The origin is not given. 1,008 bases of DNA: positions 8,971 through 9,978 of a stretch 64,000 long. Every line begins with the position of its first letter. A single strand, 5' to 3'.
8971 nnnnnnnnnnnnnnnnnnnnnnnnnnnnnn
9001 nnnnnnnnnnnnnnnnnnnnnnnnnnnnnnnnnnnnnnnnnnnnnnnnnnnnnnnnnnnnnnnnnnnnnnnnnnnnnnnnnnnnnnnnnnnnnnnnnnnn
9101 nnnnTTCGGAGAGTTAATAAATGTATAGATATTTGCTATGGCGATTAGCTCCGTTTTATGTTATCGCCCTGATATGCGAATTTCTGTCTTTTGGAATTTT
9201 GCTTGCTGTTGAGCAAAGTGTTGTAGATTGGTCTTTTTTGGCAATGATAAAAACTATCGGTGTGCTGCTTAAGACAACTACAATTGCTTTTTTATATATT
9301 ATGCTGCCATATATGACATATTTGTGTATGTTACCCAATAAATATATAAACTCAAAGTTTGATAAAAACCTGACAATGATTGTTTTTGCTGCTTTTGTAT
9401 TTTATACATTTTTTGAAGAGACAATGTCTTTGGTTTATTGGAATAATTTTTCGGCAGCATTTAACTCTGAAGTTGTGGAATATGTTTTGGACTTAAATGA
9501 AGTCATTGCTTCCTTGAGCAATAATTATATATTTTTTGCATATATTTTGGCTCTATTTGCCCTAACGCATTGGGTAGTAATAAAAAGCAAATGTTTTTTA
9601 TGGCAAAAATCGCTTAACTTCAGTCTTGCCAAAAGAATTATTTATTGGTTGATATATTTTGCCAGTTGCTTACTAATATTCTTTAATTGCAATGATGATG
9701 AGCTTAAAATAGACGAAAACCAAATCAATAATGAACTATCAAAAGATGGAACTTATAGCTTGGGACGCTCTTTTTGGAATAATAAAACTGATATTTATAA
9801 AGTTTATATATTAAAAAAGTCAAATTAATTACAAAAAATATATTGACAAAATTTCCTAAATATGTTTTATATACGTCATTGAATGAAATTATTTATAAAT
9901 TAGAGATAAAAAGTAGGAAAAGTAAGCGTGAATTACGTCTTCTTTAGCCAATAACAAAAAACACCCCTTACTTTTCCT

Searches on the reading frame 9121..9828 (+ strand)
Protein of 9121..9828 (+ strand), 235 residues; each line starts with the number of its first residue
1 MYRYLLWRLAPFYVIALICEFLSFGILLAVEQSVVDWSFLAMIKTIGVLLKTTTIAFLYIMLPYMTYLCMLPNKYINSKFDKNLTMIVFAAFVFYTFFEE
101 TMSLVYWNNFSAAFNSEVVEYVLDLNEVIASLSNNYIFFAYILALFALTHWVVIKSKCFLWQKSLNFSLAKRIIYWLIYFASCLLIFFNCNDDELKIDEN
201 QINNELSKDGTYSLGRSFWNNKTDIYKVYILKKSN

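Call 11: search_protein_families(library=ncbifam, proteins=[window:9121-9828:+], max_evalue=0.001)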
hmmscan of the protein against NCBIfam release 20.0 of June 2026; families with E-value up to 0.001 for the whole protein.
window:9121-9828:+ (235 aa): 0 families

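Call 12: search_protein_families(library=pfam, proteins=[window:9121-9828:+], max_evalue=0.001)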
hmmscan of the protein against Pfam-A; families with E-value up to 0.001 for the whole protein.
window:9121-9828:+ (235 aa): 0 families

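Call 18: find_related_loci(query=window:9121-9828:+, collection=viral_contigs, flank=6000)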
Query window:9121-9828:+ (235 aa) in viral_contigs; peptide patterns used: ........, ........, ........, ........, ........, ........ (x = any residue, [..] = any of these).
3 stretches matched a pattern, but none encodes a relative of the query by tblastn (E <= 1e-3).
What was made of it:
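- Tried and rejected: No relatives were found (call 18).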

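Call 26: find_encoding_contigs(protein=window:9121-9828:+, flank=4000, max_places=10)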
Protein window:9121-9828:+ (235 aa): 17 contigs read that carry it; 10 places shown.
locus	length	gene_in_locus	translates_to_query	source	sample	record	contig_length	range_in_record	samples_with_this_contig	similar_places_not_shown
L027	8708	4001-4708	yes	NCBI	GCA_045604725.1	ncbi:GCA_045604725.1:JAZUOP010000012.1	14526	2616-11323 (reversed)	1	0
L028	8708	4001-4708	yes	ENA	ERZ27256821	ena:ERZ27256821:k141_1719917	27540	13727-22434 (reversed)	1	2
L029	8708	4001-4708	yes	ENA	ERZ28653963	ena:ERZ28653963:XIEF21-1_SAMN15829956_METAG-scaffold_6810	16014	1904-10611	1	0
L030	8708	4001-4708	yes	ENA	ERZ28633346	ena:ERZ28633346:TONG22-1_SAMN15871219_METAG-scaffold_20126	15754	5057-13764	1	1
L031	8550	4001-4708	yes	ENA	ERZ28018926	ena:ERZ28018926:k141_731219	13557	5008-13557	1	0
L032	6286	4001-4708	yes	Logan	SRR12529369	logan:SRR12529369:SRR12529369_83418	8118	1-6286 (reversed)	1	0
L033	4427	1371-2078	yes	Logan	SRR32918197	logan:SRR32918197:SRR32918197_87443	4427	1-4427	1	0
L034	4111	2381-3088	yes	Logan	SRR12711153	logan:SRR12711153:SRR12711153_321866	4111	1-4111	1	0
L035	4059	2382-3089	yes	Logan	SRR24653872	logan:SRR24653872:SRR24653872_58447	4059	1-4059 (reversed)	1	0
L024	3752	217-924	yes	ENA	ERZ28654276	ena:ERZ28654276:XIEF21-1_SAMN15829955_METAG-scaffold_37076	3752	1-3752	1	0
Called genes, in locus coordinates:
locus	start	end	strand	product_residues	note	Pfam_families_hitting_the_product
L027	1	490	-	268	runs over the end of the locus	PF00557:Peptidase_M24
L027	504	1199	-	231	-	PF03749:SfsA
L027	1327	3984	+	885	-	PF01411:tRNA-synt_2c, PF07973:tRNA_SAD, PF02272:DHHA1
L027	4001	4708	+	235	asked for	-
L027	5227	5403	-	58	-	-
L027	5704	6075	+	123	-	-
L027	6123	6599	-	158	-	PF00692:dUTPase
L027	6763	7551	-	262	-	PF00303:Thymidylat_synt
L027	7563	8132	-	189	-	PF00186:DHFR_1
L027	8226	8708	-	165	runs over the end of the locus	-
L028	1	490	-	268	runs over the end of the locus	PF00557:Peptidase_M24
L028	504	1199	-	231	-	PF03749:SfsA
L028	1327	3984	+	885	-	PF01411:tRNA-synt_2c, PF07973:tRNA_SAD, PF02272:DHHA1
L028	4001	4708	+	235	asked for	-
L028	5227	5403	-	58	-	-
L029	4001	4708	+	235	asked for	-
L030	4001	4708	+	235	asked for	-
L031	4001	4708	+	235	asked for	-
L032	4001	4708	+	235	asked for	-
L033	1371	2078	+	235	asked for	-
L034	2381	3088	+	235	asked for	-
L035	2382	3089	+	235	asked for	-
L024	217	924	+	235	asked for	-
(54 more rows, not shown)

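Call 39: find_homologous_proteins(query=window:9121-9828:+, max_evalue=0.00001)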
Query window:9121-9828:+ (235 aa): 14 proteins with E <= 0.00001 among 577 candidates.
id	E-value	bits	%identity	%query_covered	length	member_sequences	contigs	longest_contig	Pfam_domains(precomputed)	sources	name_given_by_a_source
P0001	3.7e-148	510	100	100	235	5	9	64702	-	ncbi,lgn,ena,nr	ncbi:MAG: hypothetical protein IJV97_03005 [Alphaproteobacteria bacterium]|nr:hypothetical protein [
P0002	9.3e-108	378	72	100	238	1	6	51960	-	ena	-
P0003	6.4e-96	339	66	99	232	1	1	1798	-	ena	-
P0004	1.5e-83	298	62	93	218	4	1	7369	-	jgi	-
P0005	1.3e-74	269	58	94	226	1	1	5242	-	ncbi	-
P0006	3.4e-72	261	54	99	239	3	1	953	-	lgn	-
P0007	9.2e-69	250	54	100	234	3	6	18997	-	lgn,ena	-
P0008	4.9e-68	248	53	100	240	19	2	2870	-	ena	-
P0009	3.4e-67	245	53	100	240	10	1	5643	-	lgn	-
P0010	5.1e-67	244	53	94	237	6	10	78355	-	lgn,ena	-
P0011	5.2e-67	244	52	100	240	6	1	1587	-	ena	-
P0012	1.2e-66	243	49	99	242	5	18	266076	-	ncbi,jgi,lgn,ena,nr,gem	ncbi:MAG: hypothetical protein E7018_00800 [Alphaproteobacteria bacterium]|nr:hypothetical protein [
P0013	1.7e-66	243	53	100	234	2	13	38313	-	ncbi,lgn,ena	-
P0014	8.8e-64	234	53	94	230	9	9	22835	-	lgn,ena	-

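Call 40: find_encoding_contigs(protein=P0002, flank=3500, max_places=3)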
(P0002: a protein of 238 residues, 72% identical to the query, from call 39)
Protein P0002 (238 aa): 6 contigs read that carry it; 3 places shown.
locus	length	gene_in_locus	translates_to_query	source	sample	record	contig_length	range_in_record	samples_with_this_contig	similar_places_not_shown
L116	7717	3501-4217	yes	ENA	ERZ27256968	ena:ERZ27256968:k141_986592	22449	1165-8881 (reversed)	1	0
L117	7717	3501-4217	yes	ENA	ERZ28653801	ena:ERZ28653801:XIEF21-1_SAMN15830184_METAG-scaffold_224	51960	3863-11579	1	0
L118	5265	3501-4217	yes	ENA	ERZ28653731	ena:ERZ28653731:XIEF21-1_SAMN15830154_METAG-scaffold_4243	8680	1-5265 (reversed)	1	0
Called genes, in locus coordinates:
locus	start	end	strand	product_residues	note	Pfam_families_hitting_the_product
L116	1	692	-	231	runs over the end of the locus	PF03749:SfsA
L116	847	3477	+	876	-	PF01411:tRNA-synt_2c, PF07973:tRNA_SAD, PF02272:DHHA1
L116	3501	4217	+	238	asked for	-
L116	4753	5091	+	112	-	-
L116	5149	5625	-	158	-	PF00692:dUTPase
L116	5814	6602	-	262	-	PF00303:Thymidylat_synt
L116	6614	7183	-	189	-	PF00186:DHFR_1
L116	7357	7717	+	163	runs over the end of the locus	-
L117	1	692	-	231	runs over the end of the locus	PF03749:SfsA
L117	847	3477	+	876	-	PF01411:tRNA-synt_2c, PF07973:tRNA_SAD, PF02272:DHHA1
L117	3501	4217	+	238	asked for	-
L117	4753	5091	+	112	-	-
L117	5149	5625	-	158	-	PF00692:dUTPase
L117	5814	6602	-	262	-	PF00303:Thymidylat_synt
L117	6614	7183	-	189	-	PF00186:DHFR_1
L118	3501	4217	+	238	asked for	-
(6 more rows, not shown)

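Call 41: find_encoding_contigs(protein=P0004, flank=3500, max_places=2)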
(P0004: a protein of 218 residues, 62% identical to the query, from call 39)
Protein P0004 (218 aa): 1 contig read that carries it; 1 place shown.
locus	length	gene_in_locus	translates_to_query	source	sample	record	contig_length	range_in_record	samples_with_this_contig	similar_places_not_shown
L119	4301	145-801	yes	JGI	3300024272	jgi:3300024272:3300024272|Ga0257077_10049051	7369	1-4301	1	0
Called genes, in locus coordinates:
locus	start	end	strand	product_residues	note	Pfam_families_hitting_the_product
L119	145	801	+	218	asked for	-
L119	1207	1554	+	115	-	-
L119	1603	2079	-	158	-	PF00692:dUTPase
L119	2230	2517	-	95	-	PF01541:GIY-YIG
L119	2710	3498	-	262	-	PF00303:Thymidylat_synt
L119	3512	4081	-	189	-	PF00186:DHFR_1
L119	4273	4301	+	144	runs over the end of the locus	-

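Call 42: find_encoding_contigs(protein=P0005, flank=3500, max_places=2)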
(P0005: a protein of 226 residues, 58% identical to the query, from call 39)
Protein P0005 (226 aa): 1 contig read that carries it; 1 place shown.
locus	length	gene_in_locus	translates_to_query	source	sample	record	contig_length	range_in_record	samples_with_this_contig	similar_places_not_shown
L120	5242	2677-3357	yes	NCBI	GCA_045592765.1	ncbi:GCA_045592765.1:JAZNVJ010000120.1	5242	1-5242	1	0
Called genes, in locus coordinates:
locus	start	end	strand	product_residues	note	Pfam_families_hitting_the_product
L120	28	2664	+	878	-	PF01411:tRNA-synt_2c, PF07973:tRNA_SAD, PF02272:DHHA1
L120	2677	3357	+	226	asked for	-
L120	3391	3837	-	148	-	-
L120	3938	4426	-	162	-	PF00380:Ribosomal_S9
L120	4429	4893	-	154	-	PF00572:Ribosomal_L13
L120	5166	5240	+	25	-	?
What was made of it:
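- L120 has p235 without the RNA (call 42).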

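Call 43: find_encoding_contigs(protein=P0007, flank=3500, max_places=3)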
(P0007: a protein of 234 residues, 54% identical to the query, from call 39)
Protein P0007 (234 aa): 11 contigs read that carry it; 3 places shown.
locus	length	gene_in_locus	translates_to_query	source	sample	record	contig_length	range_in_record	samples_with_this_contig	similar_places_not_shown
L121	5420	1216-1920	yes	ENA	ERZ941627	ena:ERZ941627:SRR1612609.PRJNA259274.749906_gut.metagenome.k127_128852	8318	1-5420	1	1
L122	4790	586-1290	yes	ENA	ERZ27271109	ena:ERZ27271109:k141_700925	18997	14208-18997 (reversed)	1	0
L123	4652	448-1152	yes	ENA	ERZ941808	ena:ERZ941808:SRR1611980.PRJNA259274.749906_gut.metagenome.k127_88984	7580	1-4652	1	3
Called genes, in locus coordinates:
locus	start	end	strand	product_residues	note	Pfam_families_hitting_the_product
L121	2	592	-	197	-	?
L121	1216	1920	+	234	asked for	-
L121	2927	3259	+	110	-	-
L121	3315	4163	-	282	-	-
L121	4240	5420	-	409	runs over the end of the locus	-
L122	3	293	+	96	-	?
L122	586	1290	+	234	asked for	-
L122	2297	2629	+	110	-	-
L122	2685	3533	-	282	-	-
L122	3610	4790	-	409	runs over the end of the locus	-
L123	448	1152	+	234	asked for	-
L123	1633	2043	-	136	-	-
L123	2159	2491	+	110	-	-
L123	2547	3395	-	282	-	-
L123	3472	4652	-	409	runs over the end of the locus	-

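Call 45: find_encoding_contigs(protein=P0010, flank=3500, max_places=3)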
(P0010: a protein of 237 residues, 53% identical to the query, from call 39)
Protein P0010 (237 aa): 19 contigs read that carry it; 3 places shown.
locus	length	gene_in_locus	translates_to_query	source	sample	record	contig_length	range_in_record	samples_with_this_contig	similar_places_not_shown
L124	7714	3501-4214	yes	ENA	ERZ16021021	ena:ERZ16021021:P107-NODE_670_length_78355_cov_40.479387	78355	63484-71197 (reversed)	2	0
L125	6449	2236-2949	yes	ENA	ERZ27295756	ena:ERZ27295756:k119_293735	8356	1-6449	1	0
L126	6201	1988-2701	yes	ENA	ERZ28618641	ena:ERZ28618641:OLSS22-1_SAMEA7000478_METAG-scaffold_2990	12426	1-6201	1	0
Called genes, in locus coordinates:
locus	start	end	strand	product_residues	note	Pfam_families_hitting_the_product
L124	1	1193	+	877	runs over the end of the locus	PF01411:tRNA-synt_2c, PF07973:tRNA_SAD, PF02272:DHHA1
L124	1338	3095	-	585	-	PF00669:Flagellin_N, PF00700:Flagellin_C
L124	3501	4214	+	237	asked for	-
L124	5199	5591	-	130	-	PF03819:MazG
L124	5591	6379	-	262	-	PF00303:Thymidylat_synt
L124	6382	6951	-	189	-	PF00186:DHFR_1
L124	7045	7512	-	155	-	-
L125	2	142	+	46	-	?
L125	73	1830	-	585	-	PF00669:Flagellin_N, PF00700:Flagellin_C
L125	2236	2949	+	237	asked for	-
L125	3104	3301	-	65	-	-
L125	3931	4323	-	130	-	PF03819:MazG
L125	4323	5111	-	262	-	PF00303:Thymidylat_synt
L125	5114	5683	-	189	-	PF00186:DHFR_1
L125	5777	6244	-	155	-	-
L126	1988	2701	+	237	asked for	-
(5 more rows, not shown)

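Call 46: find_encoding_contigs(protein=P0012, flank=3500, max_places=3)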
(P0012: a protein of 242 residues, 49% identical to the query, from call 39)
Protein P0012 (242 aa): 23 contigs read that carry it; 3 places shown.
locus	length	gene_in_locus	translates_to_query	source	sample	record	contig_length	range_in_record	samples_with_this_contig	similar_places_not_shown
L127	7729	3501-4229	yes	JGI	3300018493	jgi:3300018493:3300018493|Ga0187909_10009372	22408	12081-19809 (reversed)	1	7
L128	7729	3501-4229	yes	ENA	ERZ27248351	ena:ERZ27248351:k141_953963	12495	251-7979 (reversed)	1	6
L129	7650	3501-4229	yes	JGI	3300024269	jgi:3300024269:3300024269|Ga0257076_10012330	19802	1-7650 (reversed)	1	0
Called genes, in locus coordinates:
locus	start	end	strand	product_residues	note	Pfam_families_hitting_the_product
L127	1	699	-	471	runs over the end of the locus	PF00884:Sulfatase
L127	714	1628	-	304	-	PF00535:Glycos_transf_2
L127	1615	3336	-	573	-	-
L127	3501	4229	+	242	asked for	-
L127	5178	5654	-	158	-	PF00692:dUTPase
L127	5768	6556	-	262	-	PF00303:Thymidylat_synt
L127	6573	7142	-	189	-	PF00186:DHFR_1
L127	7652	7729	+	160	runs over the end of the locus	PF04386:SspB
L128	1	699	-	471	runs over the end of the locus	PF00884:Sulfatase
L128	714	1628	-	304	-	PF00535:Glycos_transf_2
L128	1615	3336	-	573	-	-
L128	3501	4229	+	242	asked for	-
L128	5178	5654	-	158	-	PF00692:dUTPase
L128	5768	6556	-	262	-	PF00303:Thymidylat_synt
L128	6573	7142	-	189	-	PF00186:DHFR_1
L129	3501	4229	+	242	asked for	-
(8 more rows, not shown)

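Call 47: find_encoding_contigs(protein=P0013, flank=3500, max_places=3)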
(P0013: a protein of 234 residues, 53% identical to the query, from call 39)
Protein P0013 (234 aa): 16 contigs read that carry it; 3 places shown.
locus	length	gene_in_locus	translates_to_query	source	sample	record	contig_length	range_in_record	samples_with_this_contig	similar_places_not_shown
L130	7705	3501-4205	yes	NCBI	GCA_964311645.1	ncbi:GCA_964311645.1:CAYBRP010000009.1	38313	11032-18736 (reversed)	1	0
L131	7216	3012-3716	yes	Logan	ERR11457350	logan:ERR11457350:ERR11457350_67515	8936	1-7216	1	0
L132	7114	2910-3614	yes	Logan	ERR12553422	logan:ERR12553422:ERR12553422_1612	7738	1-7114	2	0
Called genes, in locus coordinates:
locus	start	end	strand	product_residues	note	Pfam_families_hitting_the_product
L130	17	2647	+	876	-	PF01411:tRNA-synt_2c, PF07973:tRNA_SAD, PF02272:DHHA1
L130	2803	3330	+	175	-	-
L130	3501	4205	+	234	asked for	-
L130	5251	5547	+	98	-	-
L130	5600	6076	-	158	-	PF00692:dUTPase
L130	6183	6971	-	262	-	PF00303:Thymidylat_synt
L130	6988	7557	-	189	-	PF00186:DHFR_1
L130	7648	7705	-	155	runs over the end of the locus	-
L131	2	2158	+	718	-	?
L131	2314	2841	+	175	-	-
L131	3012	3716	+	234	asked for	-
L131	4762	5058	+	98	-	-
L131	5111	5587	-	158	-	PF00692:dUTPase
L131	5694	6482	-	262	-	PF00303:Thymidylat_synt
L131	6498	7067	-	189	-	PF00186:DHFR_1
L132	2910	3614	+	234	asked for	-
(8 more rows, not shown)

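Call 48: find_encoding_contigs(protein=P0014, flank=3500, max_places=3)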
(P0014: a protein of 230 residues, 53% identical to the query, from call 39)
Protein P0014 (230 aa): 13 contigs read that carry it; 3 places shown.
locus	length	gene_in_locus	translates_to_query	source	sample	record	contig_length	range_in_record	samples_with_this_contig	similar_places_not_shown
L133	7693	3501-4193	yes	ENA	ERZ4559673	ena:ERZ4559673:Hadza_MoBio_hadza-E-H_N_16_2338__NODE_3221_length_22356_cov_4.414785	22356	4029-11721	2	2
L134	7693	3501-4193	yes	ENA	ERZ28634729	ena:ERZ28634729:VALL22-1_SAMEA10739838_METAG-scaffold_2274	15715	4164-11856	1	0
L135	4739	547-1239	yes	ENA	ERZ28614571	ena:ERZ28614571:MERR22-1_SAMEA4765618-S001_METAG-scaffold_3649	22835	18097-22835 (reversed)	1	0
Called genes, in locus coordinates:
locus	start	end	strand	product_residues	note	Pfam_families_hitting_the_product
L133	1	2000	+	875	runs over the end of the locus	PF01411:tRNA-synt_2c, PF07973:tRNA_SAD, PF02272:DHHA1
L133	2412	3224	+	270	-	PF02698:DUF218 (weak)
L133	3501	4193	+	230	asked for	-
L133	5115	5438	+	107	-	-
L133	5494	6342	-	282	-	-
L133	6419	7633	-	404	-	-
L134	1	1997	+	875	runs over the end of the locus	PF01411:tRNA-synt_2c, PF07973:tRNA_SAD, PF02272:DHHA1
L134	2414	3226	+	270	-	PF02698:DUF218 (weak)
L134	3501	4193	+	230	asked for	-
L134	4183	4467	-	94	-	-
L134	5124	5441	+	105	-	-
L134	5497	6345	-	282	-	-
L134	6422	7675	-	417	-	-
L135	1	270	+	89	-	?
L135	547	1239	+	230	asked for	-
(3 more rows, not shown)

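Call 56: find_related_loci(query=A3, collection=metagenome_contigs, flank=2500)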
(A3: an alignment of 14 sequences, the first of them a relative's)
Query A3 (235 aa) in metagenome_contigs; peptide patterns used: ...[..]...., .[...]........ (x = any residue, [..] = any of these).
385 stretches matched a pattern; 4 encode a relative of the query (tblastn E <= 1e-3); 4 distinct loci.
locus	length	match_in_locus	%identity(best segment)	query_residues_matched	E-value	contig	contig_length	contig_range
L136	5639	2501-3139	29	26-234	4e-15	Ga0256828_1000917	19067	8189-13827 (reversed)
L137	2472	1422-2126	25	5-235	4e-14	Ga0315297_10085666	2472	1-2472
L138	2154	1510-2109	31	35-228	1e-13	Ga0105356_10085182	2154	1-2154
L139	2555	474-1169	25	8-235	2e-13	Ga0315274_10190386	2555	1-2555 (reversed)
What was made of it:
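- Tried and rejected: It returned only four distant full-length sulfatases (call 56).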

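Call 57: find_encoding_contigs(protein=P0009, flank=3000, max_places=2)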
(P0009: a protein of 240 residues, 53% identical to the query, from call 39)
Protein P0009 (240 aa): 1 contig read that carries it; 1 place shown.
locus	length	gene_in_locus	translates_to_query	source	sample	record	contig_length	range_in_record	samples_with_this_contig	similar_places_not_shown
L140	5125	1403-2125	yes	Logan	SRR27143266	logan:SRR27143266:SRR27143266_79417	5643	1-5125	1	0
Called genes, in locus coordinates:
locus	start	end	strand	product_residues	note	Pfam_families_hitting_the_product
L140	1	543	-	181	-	?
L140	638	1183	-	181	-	PF07017:PagP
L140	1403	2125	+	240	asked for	-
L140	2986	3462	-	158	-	PF00692:dUTPase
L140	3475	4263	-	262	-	PF00303:Thymidylat_synt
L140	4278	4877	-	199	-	PF00186:DHFR_1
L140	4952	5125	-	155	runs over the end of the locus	-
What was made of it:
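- Closest known: 3'-UTR-embedded sRNAs with their own promoter. Same: The upstream gene is envelope-related (LtaS-type domain; PagP or glycosyltransferase neighbours in L140 and L127; calls 46, 57).
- In L124, L127 and L140 the next gene is convergent, and unit 1 is followed by unit 2 (calls 45, 46, 57). The locus lies between convergent genes in L124, L127 and L140 (calls 45, 46, 57).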

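Call 58: find_encoding_contigs(protein=P0008, flank=3000, max_places=3)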
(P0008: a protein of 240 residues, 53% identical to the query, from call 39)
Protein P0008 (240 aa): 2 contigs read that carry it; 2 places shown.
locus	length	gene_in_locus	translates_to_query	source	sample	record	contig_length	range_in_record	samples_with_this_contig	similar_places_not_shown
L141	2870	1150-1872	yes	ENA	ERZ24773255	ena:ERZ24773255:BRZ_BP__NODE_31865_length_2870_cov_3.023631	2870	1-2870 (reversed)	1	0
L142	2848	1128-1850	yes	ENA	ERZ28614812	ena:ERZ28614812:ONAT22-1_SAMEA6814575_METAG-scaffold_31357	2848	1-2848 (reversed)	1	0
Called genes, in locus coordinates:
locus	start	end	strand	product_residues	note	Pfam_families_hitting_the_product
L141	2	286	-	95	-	?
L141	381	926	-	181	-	PF07017:PagP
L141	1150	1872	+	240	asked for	-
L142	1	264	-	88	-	?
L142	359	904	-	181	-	PF07017:PagP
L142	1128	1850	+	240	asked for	-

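Call 77: search_protein_families(library=pfam, proteins=[window:9121-9828:+, L136:2426-4330:+], max_evalue=1)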
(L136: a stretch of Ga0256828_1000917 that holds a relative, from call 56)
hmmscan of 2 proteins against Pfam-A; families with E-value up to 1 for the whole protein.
window:9121-9828:+ (235 aa): 0 families

L136:2426-4330:+ (635 aa): 3 families
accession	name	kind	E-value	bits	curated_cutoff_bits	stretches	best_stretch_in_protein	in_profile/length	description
PF00884.28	Sulfatase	-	7.9e-46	157.2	25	1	270-538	2-300/301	Sulfatase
PF01676.23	Metalloenzyme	-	0.045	13.7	24.3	1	455-537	171-248/252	Metalloenzyme superfamily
PF01663.27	Phosphodiest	-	0.074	13.1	23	0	454-488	185-219/342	Type I phosphodiesterase / nucleotide pyrophosphatase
